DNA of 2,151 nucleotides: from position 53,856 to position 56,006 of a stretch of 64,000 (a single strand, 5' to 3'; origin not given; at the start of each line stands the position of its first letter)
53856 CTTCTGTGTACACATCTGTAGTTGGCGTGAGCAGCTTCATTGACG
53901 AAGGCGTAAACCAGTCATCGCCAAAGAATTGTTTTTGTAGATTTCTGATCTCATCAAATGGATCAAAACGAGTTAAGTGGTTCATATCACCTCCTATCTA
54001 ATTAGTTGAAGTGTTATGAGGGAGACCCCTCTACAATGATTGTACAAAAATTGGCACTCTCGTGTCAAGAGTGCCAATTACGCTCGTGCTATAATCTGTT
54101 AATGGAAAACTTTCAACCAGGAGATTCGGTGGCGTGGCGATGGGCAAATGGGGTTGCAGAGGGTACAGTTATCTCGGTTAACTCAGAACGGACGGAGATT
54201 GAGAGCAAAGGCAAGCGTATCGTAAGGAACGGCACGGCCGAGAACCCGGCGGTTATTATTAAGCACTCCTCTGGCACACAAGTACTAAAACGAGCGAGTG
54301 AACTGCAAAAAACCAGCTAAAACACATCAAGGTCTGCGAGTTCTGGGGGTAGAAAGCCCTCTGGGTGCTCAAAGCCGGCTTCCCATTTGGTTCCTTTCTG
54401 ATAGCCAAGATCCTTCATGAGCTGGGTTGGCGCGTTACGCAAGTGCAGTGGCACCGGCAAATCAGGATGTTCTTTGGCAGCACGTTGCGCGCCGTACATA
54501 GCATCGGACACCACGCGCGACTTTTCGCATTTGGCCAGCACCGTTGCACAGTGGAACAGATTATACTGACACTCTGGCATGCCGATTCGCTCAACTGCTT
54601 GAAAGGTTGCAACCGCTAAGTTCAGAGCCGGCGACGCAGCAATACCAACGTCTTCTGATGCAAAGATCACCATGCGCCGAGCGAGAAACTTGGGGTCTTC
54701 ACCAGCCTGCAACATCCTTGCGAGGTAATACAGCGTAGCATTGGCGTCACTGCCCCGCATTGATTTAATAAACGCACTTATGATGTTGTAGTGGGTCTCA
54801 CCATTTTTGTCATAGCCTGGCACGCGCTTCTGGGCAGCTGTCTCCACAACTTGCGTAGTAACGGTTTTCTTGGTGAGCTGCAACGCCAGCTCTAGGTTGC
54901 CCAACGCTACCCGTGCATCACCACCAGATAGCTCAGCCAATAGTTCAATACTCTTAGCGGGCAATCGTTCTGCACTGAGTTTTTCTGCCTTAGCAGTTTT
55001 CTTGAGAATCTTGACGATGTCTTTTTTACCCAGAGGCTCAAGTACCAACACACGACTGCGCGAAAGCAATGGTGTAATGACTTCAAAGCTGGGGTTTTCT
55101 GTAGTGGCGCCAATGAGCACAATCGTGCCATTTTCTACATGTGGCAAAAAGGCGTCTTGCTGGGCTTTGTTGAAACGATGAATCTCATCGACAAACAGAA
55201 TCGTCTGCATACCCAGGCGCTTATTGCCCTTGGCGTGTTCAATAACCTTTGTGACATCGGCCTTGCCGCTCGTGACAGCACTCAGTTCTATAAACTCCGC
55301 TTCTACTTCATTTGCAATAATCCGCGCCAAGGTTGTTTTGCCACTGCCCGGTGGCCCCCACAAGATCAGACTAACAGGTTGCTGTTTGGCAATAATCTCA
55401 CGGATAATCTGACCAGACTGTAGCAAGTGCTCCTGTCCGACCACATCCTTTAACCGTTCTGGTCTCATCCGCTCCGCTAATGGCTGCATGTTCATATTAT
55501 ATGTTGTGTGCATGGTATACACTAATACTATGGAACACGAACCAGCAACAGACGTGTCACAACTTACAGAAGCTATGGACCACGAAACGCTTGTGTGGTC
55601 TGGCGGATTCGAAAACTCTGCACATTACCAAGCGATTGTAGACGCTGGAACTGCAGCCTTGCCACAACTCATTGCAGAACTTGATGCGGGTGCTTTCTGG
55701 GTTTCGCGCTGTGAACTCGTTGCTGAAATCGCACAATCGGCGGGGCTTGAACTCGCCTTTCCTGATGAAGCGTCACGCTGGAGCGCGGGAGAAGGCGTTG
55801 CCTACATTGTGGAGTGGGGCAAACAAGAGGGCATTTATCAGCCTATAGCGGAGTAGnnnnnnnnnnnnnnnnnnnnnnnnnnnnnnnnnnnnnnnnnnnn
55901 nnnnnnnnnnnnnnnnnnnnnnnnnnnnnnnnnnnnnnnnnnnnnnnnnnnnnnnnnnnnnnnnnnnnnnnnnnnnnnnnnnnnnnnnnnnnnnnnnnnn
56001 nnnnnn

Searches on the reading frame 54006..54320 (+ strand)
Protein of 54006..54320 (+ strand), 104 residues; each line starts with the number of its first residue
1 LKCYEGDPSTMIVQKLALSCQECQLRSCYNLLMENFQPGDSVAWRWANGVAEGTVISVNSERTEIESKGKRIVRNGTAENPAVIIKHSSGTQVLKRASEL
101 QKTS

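Call 7: search_protein_families(library=pfam, proteins=[window:54006-54320:+], max_evalue=0.1)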
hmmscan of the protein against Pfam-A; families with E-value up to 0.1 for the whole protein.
window:54006-54320:+ (104 aa): 1 family
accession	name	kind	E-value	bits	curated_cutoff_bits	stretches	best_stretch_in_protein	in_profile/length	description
PF11160.13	Hva1_TUDOR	-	3.8e-15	56.2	24.1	1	39-100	1-59/59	Hypervirulence associated proteins TUDOR domain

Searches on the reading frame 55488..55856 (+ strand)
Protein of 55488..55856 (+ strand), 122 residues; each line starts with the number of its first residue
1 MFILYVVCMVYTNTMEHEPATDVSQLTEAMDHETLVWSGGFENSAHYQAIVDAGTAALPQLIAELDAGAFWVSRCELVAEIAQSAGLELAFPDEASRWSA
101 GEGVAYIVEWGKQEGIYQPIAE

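Call 7: search_protein_families(library=pfam, proteins=[window:55488-55856:+], max_evalue=0.1)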
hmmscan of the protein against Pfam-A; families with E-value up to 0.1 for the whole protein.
window:55488-55856:+ (122 aa): 0 families

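Call 54: search_protein_families(library=ncbifam, proteins=[window:55488-55853:+], max_evalue=1)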
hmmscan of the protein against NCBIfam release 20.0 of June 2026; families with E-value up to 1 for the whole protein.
window:55488-55853:+ (122 aa): 0 families

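Call 88: find_encoding_contigs(protein=window:55488-55856:+, flank=1500, max_places=10)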
Protein window:55488-55856:+ (122 aa): no gene with exactly this product is on record in the collection.

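Call 89: find_encoding_contigs(protein=window:55530-55856:+, flank=1500, max_places=10)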
Protein window:55530-55856:+ (108 aa): 2 contigs read that carry it; 1 place shown.
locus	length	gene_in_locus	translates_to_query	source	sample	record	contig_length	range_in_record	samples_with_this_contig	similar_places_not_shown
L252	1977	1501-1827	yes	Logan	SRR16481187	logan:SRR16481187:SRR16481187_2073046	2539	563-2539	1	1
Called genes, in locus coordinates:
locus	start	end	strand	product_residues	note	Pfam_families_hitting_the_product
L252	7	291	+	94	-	PF11160:Hva1_TUDOR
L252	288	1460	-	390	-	PF01078:Mg_chelatase (faint), PF05496:RuvB_N, PF00158:Sigma54_activat (faint), PF13191:AAA_16 (faint), PF13173:AAA_14 (weak), PF00004:AAA, PF16193:AAA_assoc_2, PF12002:MgsA_C, +2 more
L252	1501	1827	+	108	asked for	-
